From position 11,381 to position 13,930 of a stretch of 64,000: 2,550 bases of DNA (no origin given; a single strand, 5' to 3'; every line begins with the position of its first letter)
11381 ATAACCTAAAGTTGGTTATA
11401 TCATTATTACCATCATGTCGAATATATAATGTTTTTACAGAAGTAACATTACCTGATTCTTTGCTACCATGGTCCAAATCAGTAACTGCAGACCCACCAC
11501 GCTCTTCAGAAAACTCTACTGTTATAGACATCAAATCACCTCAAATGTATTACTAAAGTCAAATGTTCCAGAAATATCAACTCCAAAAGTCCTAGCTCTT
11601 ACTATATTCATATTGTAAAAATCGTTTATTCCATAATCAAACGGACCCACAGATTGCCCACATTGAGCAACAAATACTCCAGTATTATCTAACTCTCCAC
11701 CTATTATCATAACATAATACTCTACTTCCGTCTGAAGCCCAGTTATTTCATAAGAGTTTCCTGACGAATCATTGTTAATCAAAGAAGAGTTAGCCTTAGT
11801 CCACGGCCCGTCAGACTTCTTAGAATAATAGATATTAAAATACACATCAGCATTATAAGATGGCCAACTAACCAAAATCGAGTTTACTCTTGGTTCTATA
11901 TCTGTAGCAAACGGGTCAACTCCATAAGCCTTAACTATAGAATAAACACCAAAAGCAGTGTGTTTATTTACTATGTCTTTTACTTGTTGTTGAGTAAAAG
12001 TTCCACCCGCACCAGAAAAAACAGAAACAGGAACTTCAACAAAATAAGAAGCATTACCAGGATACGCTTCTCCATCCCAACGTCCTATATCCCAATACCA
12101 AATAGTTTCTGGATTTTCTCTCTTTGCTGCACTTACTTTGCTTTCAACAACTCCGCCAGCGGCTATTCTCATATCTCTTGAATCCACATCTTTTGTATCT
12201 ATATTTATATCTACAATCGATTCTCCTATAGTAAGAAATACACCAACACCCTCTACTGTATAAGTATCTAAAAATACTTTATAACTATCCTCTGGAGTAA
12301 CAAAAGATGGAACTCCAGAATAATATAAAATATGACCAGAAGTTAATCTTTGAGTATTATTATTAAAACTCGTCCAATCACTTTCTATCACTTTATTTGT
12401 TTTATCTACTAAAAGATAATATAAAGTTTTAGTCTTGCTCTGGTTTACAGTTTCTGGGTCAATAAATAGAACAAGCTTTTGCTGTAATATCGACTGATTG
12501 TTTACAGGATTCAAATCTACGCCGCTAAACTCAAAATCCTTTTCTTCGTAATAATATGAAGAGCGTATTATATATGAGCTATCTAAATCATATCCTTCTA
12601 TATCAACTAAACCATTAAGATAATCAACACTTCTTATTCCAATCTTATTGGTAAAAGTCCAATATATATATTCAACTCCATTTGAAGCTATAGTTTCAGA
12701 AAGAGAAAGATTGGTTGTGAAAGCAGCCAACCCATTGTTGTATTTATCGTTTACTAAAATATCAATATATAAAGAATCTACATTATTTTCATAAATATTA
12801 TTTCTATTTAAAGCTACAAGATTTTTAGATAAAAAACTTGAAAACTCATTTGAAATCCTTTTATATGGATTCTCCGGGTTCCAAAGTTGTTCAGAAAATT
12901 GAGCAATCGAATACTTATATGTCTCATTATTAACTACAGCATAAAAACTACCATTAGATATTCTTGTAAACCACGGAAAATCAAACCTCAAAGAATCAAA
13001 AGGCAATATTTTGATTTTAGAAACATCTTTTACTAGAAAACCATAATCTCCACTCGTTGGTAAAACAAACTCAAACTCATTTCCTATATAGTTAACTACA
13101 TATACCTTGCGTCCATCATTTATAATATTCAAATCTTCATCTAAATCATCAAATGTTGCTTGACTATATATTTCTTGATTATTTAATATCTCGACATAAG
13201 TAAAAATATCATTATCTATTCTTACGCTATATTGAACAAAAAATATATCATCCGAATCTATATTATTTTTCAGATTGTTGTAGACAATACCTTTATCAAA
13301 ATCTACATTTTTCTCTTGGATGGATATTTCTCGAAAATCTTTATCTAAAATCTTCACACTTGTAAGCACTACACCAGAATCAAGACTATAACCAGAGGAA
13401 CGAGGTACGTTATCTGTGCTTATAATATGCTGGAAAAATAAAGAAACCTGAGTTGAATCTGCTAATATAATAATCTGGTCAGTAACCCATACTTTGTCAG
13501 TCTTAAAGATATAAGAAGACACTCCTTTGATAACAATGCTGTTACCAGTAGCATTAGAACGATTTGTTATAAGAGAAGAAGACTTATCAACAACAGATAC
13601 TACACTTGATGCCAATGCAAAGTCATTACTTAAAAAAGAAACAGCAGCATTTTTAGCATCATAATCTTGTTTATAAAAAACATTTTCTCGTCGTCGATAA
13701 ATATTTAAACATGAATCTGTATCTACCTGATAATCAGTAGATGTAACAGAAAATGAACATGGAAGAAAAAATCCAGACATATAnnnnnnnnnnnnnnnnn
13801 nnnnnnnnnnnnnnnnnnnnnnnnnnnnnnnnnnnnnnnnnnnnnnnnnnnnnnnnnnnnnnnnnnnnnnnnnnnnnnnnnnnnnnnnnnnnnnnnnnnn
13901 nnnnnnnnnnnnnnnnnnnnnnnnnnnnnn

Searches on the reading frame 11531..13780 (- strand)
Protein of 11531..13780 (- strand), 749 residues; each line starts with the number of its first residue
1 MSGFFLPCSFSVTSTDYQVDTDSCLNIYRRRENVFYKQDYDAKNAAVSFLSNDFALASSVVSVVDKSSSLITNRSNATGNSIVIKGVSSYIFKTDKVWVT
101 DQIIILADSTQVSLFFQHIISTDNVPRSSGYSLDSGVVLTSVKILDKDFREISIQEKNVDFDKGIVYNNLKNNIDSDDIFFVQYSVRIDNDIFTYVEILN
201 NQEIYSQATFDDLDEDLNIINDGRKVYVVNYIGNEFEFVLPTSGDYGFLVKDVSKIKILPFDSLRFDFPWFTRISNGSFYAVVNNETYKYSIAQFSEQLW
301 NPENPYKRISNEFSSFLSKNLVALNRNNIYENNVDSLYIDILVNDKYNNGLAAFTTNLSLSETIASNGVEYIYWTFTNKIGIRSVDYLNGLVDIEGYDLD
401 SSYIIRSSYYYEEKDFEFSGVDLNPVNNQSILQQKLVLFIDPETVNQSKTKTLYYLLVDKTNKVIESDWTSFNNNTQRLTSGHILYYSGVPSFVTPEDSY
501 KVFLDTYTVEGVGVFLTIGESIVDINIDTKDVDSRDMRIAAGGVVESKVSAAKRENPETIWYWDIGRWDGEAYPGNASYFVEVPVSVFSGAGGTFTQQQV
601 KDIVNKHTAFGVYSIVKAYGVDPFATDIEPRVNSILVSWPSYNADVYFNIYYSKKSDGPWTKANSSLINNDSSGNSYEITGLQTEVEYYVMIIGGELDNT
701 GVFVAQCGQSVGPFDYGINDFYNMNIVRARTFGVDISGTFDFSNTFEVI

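Call 7: search_protein_families(library=phrogs, proteins=[window:11531-13780:-], max_evalue=0.01)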
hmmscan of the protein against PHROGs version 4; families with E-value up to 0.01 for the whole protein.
window:11531-13780:- (749 aa): 1 family
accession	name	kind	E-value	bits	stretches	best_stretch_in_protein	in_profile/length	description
phrog_28704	-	unknown function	1.6e-09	37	1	245-630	869-1226/1252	-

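Call 116: search_protein_families(library=pfam, proteins=[window:11531-13780:-], max_evalue=0.01)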
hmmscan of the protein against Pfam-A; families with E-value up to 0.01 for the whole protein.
window:11531-13780:- (749 aa): 0 families
